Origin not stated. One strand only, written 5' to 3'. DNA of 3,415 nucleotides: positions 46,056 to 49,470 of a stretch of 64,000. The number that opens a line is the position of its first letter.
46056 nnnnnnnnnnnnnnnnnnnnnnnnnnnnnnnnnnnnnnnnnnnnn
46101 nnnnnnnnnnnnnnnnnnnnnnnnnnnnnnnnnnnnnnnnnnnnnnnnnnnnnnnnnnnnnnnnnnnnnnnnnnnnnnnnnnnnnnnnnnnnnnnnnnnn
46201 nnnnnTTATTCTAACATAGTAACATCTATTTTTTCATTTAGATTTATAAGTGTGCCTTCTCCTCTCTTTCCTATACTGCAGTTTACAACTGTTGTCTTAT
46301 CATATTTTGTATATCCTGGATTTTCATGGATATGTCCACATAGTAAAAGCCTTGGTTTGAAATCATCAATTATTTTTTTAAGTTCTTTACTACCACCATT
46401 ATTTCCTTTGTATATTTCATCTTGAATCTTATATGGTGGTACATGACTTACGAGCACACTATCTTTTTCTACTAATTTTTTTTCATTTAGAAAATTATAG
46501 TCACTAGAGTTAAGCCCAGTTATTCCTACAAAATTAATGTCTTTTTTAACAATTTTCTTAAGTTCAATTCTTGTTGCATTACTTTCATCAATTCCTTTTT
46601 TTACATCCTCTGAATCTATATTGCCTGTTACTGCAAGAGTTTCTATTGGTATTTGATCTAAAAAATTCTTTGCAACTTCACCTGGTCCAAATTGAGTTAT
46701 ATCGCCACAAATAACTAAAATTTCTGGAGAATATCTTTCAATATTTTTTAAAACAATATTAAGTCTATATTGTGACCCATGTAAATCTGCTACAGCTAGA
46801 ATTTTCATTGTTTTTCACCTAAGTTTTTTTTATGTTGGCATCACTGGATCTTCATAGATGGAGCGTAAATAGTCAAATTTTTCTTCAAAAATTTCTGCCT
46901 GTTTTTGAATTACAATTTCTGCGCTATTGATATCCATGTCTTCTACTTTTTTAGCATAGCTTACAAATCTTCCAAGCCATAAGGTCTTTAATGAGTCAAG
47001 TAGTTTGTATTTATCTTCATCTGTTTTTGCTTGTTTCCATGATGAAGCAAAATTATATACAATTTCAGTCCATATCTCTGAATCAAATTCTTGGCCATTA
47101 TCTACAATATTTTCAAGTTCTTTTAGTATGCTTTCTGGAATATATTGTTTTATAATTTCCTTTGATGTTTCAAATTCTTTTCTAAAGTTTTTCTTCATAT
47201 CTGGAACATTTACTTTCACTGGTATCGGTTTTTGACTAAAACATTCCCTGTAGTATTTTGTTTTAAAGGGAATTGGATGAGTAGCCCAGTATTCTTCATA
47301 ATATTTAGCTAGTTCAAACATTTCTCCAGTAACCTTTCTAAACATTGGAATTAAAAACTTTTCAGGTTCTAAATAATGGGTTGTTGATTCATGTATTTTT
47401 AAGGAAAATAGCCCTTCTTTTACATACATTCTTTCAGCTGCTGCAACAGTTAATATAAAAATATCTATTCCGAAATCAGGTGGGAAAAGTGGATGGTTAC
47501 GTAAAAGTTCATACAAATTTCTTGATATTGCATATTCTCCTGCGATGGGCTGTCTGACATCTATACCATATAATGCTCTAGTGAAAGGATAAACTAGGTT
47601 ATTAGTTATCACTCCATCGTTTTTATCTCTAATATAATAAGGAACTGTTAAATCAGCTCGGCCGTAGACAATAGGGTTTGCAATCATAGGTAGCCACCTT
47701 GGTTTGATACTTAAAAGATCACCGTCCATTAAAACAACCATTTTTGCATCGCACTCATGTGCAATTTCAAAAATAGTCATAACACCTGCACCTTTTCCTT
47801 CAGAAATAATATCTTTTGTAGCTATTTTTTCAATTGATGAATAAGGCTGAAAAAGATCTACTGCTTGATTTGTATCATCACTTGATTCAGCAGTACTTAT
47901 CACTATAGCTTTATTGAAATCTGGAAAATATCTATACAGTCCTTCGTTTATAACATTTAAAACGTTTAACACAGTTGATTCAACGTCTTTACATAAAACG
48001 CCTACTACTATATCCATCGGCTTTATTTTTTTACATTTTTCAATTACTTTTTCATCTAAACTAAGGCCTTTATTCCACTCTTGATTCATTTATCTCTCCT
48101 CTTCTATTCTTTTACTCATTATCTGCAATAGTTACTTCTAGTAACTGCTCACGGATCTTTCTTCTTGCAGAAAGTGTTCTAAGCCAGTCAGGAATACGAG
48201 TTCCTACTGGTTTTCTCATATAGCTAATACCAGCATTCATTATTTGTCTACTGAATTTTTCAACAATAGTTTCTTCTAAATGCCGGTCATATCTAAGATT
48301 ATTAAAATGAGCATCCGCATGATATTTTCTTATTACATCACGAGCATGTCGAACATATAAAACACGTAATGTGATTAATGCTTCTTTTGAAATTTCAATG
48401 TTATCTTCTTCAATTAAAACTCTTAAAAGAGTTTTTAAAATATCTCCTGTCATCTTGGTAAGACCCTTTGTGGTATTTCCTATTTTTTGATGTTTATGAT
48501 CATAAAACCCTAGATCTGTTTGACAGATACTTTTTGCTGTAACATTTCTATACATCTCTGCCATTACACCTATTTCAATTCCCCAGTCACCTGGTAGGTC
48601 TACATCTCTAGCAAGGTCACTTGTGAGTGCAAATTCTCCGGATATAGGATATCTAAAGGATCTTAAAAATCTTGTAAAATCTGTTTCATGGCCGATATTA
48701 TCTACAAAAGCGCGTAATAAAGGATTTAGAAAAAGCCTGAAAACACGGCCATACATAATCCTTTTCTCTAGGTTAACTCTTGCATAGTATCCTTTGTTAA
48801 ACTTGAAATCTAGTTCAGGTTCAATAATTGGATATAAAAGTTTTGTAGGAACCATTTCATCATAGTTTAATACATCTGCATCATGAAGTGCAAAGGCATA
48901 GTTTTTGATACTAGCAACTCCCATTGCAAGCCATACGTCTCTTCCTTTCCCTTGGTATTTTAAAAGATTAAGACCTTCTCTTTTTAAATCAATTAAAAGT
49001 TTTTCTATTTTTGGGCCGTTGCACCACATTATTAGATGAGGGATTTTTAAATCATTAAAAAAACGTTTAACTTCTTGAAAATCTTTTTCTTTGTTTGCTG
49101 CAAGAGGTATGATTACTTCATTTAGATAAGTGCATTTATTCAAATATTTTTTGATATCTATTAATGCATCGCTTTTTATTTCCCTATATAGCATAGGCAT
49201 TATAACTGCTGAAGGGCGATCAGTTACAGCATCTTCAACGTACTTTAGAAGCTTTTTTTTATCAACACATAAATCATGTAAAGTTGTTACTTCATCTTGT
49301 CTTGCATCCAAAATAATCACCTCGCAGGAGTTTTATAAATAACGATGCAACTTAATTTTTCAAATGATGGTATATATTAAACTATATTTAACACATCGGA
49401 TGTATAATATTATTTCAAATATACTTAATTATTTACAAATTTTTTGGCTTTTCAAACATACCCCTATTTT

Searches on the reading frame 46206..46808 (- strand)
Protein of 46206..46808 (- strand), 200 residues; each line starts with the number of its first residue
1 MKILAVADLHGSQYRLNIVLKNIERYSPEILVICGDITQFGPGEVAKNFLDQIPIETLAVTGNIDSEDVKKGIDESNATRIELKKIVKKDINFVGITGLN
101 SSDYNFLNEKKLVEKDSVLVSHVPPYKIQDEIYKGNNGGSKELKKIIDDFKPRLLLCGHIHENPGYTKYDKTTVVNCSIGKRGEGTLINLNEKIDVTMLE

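Call 12: find_encoding_contigs(protein=window:46206-46808:-, flank=3000, max_places=10)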
Protein window:46206-46808:- (200 aa): no gene with exactly this product is on record in the collection.

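Call 13: search_protein_families(library=pfam, proteins=[window:46206-46808:-])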
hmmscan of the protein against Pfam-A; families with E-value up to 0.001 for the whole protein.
window:46206-46808:- (200 aa): 3 families
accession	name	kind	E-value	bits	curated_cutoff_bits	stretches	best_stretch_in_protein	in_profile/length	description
PF00149.33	Metallophos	-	1.4e-16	61.9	21.5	1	1-162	1-190/191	Calcineurin-like phosphoesterase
PF12850.12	Metallophos_2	-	9.7e-14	52.1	27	1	1-176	1-131/154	Calcineurin-like phosphoesterase superfamily domain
PF14582.11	Metallophos_3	-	2.5e-13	50.4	28.2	1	104-194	163-254/259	Metallophosphoesterase, calcineurin superfamily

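Call 37: find_homologous_proteins(query=window:46206-46808:-, max_evalue=1e-20)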
Query window:46206-46808:- (200 aa): 858 proteins with E <= 1e-20 among 1223 candidates; the best 120 are listed.
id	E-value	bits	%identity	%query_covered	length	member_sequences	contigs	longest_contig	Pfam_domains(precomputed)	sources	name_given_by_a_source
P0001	1.8e-126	437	100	100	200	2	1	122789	PF12850.13,PF00149.34,PF14582.12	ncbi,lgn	-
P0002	6.0e-97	341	73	100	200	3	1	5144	PF12850.13,PF00149.34,PF14582.12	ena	-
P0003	4.1e-95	335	73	100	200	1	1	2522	PF12850.13,PF00149.34,PF14582.12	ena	-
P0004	8.8e-95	334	73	100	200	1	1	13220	PF12850.13,PF00149.34,PF14582.12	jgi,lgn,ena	-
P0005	7.6e-93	328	70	100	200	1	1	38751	PF12850.13,PF00149.34,PF14582.12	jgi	-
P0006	1.1e-92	327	72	100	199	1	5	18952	PF12850.13,PF00149.34,PF14582.12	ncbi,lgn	-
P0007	1.9e-92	326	72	100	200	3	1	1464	PF12850.13,PF00149.34,PF14582.12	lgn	-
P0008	1.9e-92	326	71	100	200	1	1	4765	PF12850.13,PF00149.34,PF14582.12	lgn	-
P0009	2.4e-92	326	71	100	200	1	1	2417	PF12850.13,PF00149.34,PF14582.12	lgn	-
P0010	6.1e-91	321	71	100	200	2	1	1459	PF12850.13,PF00149.34,PF14582.12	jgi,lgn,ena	-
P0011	1.9e-90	320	69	100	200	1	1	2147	PF12850.13,PF00149.34,PF14582.12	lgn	-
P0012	2.7e-90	319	70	100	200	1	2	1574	PF12850.13,PF00149.34,PF14582.12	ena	-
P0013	5.8e-90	318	69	100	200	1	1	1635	PF12850.13,PF00149.34,PF14582.12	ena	-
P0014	9.8e-90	317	70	100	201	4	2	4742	PF12850.13,PF00149.34,PF14582.12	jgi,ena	-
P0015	1.1e-89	317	70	100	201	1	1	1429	PF12850.13,PF00149.34,PF14582.12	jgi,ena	-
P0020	2.1e-89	316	72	100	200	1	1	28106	PF12850.13,PF00149.34,PF14582.12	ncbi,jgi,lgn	-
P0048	1.7e-87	310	67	100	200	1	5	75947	PF12850.13,PF00149.34,PF14582.12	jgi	jgi:Icc-related predicted phosphoesterase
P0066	1.6e-86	307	67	100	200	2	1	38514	PF12850.13,PF00149.34,PF14582.12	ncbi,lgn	-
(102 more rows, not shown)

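Call 38: find_encoding_contigs(protein=P0001, flank=2000, max_places=4)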
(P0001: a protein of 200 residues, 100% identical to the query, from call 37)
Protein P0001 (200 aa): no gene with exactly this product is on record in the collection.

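Call 39: find_encoding_contigs(protein=P0006, flank=2000, max_places=4)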
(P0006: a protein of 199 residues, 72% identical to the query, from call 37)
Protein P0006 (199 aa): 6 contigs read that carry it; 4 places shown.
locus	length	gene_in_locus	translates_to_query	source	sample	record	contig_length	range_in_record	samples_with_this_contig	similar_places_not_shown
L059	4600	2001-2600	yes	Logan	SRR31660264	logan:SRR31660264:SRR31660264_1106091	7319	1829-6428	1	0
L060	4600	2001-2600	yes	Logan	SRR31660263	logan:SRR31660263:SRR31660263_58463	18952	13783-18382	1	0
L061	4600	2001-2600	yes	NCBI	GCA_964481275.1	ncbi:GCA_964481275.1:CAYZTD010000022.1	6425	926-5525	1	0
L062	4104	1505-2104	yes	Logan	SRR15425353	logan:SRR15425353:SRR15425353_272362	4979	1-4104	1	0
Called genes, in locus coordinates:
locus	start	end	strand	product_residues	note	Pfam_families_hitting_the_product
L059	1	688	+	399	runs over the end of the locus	-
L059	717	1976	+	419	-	-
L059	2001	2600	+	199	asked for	PF00149:Metallophos, PF12850:Metallophos_2, PF14582:Metallophos_3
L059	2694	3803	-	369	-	PF00924:MS_channel_2nd, PF21082:MS_channel_3rd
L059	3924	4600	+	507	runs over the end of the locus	PF00221:Lyase_aromatic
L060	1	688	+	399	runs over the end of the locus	-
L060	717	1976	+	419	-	-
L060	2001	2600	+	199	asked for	PF00149:Metallophos, PF12850:Metallophos_2, PF14582:Metallophos_3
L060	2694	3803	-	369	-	PF00924:MS_channel_2nd, PF21082:MS_channel_3rd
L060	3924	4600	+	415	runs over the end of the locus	?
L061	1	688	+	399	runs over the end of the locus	-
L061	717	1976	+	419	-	-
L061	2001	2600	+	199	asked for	PF00149:Metallophos, PF12850:Metallophos_2, PF14582:Metallophos_3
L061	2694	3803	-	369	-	PF00924:MS_channel_2nd, PF21082:MS_channel_3rd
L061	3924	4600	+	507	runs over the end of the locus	PF00221:Lyase_aromatic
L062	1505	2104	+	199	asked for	PF00149:Metallophos, PF12850:Metallophos_2, PF14582:Metallophos_3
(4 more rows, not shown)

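Call 40: find_encoding_contigs(protein=P0020, flank=2000, max_places=4)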
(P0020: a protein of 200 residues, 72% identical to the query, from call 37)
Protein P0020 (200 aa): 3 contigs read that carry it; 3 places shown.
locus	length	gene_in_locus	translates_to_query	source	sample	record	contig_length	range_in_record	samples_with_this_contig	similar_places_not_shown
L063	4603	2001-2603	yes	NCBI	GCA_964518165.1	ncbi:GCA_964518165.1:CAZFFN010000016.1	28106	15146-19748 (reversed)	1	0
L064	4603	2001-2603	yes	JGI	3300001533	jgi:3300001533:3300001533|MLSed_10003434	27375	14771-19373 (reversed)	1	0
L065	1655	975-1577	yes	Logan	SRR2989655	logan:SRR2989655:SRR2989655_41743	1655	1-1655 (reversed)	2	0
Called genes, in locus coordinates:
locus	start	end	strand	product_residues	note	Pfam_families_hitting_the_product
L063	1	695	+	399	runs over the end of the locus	-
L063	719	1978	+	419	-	-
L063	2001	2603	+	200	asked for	PF00149:Metallophos, PF12850:Metallophos_2, PF14582:Metallophos_3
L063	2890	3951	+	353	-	PF01544:CorA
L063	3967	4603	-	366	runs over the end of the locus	PF00924:MS_channel_2nd, PF21082:MS_channel_3rd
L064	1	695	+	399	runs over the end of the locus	-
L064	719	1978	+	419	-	-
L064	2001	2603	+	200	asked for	PF00149:Metallophos, PF12850:Metallophos_2, PF14582:Metallophos_3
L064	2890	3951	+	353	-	PF01544:CorA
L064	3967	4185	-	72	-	PF21082:MS_channel_3rd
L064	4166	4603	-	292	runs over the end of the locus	PF00924:MS_channel_2nd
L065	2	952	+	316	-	?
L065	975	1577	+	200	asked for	PF00149:Metallophos, PF12850:Metallophos_2, PF14582:Metallophos_3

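Call 43: find_encoding_contigs(protein=P0048, flank=2000, max_places=5)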
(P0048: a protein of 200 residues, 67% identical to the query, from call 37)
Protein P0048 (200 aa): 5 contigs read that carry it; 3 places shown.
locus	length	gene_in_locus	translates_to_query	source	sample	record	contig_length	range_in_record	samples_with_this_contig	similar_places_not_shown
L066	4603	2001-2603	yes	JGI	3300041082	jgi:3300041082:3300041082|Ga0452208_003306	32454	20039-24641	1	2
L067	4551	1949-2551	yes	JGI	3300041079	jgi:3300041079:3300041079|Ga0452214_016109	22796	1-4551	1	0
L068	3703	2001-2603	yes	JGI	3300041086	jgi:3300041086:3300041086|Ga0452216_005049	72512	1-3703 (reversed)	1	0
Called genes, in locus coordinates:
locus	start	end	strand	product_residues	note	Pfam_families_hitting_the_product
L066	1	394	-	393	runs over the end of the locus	PF13439:Glyco_transf_4, PF00534:Glycos_transf_1, PF13692:Glyco_trans_1_4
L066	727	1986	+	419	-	-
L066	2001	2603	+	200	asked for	PF00149:Metallophos, PF12850:Metallophos_2, PF14582:Metallophos_3 (weak)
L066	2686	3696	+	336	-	PF22578:GGR_cat (weak)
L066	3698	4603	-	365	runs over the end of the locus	PF00924:MS_channel_2nd, PF21082:MS_channel_3rd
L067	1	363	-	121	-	?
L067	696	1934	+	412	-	-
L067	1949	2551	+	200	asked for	PF00149:Metallophos, PF12850:Metallophos_2, PF14582:Metallophos_3 (weak)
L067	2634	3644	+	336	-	PF22578:GGR_cat (weak)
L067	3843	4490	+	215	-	-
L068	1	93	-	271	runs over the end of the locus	PF00534:Glycos_transf_1, PF13692:Glyco_trans_1_4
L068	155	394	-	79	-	-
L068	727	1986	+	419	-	-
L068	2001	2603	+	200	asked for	PF00149:Metallophos, PF12850:Metallophos_2, PF14582:Metallophos_3 (weak)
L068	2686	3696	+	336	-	PF22578:GGR_cat (weak)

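Call 44: find_encoding_contigs(protein=P0066, flank=2000, max_places=3)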
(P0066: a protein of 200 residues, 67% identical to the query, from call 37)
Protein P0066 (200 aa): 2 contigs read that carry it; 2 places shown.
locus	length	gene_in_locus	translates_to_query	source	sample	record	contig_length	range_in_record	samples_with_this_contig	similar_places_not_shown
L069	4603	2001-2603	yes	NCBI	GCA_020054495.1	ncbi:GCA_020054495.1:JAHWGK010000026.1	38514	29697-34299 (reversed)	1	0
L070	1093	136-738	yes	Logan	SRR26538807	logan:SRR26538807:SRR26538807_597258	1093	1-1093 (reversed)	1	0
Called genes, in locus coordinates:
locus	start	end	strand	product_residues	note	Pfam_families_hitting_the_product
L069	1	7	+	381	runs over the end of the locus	-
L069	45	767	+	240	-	PF00702:Hydrolase, PF06888:Put_Phosphatase, PF12710:HAD, PF13419:HAD_2 (weak), PF08282:Hydrolase_3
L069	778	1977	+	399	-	-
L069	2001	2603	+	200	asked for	PF00149:Metallophos, PF12850:Metallophos_2, PF14582:Metallophos_3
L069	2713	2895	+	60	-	-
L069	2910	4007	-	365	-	PF00924:MS_channel_2nd, PF21082:MS_channel_3rd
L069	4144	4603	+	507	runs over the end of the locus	PF00221:Lyase_aromatic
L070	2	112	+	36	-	?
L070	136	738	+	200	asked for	PF00149:Metallophos, PF12850:Metallophos_2, PF14582:Metallophos_3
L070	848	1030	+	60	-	-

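Call 71: search_protein_families(library=ncbifam, max_evalue=0.00001, proteins=[window:46206-46808:-])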
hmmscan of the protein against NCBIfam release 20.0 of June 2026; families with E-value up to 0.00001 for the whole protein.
window:46206-46808:- (200 aa): 2 families
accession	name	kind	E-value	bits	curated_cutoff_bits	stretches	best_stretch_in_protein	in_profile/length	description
TIGR00040.1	yfcE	subfamily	3.1e-10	40.3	56.25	1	1-91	1-86/158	YfcE family phosphodiesterase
NF006988.0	PRK09453.1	equivalog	2.1e-07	31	117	1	1-138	1-144/183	phosphodiesterase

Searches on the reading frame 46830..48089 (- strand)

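Call 13: search_protein_families(library=pfam, proteins=[window:46830-48089:-])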
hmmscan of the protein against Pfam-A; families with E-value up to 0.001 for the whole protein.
window:46830-48089:- (419 aa): 0 families

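Call 71: search_protein_families(library=ncbifam, max_evalue=0.00001, proteins=[window:46830-48089:-])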
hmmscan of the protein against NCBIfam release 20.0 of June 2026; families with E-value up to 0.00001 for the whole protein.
window:46830-48089:- (419 aa): 1 family
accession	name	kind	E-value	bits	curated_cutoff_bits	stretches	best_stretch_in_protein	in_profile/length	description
NF010496.0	PRK13915.1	equivalog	3.9e-10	39.3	262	1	19-213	27-223/307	glucosyl-3-phosphoglycerate synthase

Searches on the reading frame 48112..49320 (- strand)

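Call 13: search_protein_families(library=pfam, proteins=[window:48112-49320:-])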
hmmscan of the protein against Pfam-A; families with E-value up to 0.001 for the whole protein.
window:48112-49320:- (402 aa): 0 families

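Call 71: search_protein_families(library=ncbifam, max_evalue=0.00001, proteins=[window:48112-49320:-])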
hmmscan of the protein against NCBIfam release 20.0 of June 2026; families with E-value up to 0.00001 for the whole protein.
window:48112-49320:- (402 aa): 2 families
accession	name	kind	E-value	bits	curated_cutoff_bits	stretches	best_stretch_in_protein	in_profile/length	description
NF040724.1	GpgS_Meth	equivalog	1.7e-166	554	700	1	5-401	2-399/402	glucosyl-3-phosphoglycerate synthase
NF010496.0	PRK13915.1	equivalog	6.5e-21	74.7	262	1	121-307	100-273/307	glucosyl-3-phosphoglycerate synthase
